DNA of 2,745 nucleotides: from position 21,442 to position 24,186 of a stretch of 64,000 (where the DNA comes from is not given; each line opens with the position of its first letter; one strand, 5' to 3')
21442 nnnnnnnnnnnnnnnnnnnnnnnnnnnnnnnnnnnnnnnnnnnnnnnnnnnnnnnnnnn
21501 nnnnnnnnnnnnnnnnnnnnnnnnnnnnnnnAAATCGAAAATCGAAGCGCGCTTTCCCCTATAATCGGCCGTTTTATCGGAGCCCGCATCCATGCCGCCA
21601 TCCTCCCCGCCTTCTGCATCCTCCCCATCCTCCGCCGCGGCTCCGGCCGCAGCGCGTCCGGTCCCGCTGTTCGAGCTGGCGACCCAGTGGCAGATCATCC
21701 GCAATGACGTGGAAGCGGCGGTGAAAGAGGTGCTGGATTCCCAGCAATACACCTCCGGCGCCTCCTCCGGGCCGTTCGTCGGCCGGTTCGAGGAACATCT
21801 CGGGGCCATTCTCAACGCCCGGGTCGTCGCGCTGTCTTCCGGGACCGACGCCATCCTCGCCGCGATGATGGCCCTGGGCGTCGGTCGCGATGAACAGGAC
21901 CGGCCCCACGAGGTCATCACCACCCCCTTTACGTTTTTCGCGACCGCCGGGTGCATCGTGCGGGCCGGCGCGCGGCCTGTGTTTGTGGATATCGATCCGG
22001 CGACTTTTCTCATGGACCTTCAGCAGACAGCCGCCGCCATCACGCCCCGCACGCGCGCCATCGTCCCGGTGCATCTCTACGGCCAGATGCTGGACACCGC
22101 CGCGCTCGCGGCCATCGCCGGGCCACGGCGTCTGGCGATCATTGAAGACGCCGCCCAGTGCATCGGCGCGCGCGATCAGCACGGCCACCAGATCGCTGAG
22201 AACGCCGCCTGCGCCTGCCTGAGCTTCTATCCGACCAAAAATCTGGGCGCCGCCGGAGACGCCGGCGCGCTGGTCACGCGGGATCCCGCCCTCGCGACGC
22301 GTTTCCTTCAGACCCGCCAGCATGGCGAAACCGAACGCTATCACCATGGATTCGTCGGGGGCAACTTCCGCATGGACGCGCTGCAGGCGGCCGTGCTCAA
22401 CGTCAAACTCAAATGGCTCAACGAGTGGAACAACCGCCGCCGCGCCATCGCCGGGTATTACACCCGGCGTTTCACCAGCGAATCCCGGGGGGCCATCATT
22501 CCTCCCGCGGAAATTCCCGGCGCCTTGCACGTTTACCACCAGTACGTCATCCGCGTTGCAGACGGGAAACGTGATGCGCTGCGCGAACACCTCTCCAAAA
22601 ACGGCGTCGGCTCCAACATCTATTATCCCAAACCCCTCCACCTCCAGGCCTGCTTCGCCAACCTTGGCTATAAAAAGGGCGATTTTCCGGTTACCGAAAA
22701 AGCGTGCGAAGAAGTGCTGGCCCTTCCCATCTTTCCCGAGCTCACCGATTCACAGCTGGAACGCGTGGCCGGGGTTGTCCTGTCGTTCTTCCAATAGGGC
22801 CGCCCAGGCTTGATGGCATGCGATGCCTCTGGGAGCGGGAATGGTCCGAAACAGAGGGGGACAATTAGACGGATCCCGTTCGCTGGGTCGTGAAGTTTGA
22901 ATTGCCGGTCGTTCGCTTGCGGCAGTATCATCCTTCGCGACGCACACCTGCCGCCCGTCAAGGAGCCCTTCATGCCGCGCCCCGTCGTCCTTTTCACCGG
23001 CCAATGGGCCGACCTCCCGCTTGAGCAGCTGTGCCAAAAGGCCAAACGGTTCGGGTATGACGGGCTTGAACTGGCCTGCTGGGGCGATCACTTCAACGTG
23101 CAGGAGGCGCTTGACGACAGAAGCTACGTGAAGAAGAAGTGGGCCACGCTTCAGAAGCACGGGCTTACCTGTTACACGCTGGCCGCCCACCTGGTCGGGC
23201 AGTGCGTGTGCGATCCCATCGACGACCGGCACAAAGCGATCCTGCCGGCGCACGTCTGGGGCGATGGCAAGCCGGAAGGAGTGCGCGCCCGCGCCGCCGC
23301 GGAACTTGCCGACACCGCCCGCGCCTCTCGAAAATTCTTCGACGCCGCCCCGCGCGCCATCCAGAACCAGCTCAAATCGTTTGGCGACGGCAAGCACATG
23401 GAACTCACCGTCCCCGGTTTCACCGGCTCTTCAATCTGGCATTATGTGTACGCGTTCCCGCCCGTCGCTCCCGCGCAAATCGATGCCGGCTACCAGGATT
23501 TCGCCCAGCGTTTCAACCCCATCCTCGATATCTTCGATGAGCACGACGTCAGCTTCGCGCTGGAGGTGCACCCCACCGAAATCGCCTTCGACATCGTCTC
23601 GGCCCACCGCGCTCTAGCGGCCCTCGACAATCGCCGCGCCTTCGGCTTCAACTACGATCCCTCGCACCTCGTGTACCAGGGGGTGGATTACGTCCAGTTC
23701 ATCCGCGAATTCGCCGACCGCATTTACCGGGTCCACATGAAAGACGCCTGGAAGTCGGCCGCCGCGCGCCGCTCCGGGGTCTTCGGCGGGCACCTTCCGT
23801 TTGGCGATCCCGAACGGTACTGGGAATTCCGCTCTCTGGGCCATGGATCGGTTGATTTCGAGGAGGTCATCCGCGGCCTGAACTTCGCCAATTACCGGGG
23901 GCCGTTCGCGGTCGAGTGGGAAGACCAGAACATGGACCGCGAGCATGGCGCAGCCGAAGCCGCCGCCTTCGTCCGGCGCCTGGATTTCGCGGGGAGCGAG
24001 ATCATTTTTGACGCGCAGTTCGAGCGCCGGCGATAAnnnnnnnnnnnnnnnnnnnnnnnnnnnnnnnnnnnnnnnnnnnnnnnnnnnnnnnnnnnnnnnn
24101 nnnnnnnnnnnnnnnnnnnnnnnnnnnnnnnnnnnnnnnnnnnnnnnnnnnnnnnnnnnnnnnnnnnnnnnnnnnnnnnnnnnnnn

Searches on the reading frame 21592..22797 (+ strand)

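Call 16: search_protein_families(library=pfam, proteins=[window:21592-22797:+])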
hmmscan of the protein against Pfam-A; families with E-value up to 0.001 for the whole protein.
window:21592-22797:+ (401 aa): 1 family
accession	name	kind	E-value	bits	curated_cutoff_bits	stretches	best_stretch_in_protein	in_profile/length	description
PF01041.23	DegT_DnrJ_EryC1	-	5.8e-105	351.9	19.8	1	36-395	3-358/360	DegT/DnrJ/EryC1/StrS aminotransferase family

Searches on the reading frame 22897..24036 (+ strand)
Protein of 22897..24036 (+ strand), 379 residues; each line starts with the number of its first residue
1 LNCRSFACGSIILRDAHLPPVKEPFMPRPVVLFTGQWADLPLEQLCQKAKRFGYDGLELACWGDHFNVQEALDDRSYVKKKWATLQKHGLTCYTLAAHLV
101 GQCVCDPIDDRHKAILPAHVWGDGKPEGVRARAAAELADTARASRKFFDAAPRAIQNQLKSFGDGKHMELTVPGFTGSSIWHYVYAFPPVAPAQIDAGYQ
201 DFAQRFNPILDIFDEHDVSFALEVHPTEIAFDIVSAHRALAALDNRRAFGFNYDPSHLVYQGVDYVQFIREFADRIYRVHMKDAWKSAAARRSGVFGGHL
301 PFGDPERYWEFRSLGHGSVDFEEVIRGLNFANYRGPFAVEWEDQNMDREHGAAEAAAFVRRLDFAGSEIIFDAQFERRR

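Call 16: search_protein_families(library=pfam, proteins=[window:22897-24036:+])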
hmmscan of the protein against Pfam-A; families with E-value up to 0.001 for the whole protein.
window:22897-24036:+ (379 aa): 1 family
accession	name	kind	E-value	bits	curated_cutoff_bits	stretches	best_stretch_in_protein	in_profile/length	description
PF01261.30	AP_endonuc_2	-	3.6e-31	109.2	31.1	1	47-361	2-248/249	Xylose isomerase-like TIM barrel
